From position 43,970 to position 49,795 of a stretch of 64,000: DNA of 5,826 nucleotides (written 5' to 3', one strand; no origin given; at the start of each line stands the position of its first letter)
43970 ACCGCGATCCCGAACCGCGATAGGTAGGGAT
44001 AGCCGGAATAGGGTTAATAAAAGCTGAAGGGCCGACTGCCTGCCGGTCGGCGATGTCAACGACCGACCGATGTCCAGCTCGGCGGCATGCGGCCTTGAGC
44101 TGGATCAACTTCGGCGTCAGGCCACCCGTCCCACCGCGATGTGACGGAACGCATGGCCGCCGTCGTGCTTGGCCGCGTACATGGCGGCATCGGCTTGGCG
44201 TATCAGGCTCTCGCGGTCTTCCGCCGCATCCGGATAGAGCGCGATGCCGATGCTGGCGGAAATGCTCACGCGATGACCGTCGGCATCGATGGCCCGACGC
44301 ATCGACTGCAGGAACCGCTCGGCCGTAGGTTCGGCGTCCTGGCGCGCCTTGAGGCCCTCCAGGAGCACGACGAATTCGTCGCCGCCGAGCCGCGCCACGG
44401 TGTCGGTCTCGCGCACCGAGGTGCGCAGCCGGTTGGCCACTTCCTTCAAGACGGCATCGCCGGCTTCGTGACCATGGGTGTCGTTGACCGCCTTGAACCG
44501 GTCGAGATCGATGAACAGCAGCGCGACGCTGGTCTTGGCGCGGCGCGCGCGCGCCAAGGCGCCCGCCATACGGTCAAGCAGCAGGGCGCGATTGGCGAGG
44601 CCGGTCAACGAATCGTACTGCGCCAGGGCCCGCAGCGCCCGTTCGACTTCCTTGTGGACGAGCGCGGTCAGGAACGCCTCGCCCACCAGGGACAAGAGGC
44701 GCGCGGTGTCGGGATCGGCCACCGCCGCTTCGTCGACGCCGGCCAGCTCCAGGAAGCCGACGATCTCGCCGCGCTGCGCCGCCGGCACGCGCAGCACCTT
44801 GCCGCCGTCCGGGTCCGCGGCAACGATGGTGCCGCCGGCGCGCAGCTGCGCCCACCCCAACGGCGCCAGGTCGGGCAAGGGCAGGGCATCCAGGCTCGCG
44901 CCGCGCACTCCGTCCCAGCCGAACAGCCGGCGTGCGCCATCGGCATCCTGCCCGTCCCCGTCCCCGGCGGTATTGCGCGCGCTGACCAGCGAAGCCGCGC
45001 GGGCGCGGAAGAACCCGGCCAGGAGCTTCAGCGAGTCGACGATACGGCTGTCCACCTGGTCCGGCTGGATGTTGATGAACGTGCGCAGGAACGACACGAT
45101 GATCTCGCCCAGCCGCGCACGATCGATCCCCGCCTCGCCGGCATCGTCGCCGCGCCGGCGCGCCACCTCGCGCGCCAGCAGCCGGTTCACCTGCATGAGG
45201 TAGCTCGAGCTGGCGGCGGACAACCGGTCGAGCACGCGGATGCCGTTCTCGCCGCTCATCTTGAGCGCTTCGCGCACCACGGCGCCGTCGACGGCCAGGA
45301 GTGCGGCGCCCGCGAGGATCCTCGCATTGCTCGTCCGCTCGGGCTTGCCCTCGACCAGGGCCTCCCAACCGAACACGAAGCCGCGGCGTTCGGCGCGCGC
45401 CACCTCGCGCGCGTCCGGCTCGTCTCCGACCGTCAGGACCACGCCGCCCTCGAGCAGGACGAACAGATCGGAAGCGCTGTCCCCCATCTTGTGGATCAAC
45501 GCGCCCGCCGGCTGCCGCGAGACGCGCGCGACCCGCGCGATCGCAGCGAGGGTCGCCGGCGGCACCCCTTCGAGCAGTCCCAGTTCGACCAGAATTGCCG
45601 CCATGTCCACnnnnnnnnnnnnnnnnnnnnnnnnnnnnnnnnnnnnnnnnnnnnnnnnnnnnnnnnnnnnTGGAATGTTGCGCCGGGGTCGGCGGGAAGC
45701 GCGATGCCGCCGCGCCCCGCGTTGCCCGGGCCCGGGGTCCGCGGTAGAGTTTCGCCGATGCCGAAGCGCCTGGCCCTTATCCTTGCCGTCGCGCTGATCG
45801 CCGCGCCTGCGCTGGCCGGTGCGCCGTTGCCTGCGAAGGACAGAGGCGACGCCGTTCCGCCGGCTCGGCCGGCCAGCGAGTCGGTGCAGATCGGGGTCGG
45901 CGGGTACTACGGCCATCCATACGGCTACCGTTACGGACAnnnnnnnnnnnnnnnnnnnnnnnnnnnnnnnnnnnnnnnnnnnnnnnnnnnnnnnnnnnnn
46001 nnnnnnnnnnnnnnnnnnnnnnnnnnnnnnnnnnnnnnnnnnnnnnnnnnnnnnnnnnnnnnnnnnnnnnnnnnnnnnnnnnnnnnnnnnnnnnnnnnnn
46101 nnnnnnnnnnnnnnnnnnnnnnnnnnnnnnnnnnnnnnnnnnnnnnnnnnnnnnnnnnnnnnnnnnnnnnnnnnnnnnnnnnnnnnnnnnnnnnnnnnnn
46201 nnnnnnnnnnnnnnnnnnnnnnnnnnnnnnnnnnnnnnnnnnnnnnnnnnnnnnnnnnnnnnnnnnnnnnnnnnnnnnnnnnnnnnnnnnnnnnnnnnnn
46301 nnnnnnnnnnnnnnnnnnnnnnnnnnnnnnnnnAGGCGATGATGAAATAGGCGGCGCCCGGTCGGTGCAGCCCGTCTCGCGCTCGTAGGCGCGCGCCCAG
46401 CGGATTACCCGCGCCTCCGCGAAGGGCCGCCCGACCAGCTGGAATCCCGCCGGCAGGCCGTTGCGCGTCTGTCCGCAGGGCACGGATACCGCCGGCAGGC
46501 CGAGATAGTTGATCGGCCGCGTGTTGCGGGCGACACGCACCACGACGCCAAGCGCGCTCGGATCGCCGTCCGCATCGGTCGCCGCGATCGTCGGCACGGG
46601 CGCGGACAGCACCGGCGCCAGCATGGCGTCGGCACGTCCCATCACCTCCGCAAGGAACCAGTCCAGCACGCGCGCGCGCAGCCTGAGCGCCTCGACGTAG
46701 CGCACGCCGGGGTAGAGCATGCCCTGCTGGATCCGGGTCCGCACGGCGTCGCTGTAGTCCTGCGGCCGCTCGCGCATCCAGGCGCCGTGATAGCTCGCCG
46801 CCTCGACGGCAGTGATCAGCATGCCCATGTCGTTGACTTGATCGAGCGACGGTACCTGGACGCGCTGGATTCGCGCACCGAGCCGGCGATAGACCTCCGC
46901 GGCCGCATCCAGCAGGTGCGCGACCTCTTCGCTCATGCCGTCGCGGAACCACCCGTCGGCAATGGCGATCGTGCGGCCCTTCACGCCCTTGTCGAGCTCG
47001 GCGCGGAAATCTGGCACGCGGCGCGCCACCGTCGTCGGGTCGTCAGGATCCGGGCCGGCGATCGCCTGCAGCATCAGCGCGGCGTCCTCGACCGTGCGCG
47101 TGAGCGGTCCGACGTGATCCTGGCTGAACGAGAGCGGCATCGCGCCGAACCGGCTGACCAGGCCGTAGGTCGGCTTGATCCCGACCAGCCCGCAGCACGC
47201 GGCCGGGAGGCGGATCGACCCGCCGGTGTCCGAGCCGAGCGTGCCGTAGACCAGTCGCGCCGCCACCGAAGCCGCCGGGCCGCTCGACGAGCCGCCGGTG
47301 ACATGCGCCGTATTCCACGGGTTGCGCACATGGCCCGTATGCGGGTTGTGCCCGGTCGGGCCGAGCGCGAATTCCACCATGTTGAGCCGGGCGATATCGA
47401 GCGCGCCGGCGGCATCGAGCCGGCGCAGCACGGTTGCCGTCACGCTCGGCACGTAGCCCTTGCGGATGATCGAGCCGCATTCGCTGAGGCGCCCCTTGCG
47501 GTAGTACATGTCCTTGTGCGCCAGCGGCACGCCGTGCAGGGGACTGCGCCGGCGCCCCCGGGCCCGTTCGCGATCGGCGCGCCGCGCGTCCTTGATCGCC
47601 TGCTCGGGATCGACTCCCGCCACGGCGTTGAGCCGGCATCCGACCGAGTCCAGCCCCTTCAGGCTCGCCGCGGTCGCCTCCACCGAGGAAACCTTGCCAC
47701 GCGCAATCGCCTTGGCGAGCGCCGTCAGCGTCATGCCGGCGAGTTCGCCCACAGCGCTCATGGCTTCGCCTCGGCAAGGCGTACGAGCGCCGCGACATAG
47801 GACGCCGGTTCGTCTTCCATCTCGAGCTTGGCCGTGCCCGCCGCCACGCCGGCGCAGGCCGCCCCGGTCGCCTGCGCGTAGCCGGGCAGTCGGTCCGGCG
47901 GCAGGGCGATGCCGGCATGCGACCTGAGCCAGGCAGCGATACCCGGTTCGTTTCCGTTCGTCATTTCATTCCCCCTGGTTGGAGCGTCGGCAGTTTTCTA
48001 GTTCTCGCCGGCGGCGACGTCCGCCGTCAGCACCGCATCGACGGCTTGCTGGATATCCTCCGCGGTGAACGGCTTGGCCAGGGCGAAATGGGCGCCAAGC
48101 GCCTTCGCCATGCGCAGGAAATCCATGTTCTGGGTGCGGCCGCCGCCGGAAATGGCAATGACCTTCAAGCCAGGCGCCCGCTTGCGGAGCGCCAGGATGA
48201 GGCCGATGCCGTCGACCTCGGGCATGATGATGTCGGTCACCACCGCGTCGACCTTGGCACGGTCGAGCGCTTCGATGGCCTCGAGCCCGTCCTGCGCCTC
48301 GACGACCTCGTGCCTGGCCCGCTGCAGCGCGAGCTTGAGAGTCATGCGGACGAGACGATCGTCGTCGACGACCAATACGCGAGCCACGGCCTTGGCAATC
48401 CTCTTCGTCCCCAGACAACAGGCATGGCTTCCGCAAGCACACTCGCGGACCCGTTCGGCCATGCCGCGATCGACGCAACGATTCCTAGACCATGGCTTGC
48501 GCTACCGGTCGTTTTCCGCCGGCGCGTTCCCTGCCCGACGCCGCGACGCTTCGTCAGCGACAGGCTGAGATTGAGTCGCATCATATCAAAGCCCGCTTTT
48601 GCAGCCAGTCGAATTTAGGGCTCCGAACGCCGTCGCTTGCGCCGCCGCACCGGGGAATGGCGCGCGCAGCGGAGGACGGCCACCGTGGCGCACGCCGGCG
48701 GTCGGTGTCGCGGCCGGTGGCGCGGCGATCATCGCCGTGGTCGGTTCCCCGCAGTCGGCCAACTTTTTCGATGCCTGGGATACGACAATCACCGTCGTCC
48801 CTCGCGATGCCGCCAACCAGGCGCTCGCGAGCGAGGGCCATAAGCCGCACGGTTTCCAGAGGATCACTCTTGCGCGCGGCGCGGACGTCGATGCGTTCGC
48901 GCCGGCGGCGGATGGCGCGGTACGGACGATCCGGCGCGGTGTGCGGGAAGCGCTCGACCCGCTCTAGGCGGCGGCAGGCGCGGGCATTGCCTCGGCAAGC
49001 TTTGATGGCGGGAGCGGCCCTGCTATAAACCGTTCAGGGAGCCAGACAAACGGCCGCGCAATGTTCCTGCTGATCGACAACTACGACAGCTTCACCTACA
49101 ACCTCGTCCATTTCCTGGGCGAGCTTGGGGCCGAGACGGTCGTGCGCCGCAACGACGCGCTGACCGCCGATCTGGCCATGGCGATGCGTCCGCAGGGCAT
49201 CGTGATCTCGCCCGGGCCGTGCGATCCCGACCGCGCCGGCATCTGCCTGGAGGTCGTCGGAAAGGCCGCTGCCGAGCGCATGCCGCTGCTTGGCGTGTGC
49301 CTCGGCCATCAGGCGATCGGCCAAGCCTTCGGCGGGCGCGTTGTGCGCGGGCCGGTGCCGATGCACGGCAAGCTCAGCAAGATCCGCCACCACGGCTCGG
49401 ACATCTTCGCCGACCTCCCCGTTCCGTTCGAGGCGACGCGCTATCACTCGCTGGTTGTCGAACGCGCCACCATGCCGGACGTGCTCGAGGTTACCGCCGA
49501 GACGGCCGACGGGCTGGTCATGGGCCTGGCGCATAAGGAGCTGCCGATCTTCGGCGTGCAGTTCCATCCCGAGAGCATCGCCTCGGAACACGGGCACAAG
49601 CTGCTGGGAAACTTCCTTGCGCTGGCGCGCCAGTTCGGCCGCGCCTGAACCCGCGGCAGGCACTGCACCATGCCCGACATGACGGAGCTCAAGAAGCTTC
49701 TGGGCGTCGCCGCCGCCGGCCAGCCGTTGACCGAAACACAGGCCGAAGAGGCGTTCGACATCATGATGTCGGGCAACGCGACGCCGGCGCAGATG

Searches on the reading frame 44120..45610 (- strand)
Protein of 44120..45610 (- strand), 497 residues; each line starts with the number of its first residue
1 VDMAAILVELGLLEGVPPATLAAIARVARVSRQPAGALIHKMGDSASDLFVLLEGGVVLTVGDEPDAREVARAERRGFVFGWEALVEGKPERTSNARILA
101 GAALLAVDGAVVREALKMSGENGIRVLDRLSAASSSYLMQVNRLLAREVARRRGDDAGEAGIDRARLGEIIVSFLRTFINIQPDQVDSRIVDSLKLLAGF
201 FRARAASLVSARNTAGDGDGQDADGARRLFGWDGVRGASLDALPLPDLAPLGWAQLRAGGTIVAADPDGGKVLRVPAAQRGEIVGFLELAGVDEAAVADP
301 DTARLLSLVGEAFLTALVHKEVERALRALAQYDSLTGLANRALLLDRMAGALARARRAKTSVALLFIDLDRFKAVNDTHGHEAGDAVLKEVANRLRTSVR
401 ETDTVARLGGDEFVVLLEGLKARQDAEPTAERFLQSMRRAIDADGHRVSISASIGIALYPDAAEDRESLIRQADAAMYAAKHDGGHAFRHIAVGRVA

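Call 50: search_protein_families(library=pfam, proteins=[window:44120-45610:-], max_evalue=0.00001)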
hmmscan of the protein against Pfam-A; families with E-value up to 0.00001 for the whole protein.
window:44120-45610:- (497 aa): 2 families
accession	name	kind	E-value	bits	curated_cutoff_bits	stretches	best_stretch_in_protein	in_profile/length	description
PF00990.26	GGDEF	-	8.4e-51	172.4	23.8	1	330-485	1-159/161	Diguanylate cyclase, GGDEF domain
PF00027.35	cNMP_binding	-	1.2e-07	32.1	27.5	1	34-117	5-87/89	Cyclic nucleotide-binding domain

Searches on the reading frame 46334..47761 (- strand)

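Call 50: search_protein_families(library=pfam, proteins=[window:46334-47761:-], max_evalue=0.00001)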
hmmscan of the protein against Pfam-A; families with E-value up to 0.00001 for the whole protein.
window:46334-47761:- (476 aa): 1 family
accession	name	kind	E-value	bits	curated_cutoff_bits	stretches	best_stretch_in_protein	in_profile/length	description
PF01425.27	Amidase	-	1.1e-102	344.8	27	1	28-452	1-444/445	Amidase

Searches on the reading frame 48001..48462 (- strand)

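Call 50: search_protein_families(library=pfam, proteins=[window:48001-48462:-], max_evalue=0.00001)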
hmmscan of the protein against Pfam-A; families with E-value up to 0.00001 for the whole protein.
window:48001-48462:- (154 aa): 1 family
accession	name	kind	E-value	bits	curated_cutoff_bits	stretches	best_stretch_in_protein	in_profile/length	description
PF00072.30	Response_reg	-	6.8e-24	84.6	30.2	1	29-141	1-110/111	Response regulator receiver domain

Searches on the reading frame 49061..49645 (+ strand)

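Call 50: search_protein_families(library=pfam, proteins=[window:49061-49645:+], max_evalue=0.00001)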
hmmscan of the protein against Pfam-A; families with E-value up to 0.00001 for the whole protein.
window:49061-49645:+ (195 aa): 2 families
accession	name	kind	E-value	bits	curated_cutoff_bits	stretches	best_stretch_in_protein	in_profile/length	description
PF00117.34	GATase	-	4.1e-58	196.6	22.8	1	3-186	1-187/190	Glutamine amidotransferase class-I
PF07722.19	Peptidase_C26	-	7.8e-13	49.1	20.5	1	52-171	84-219/219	Peptidase C26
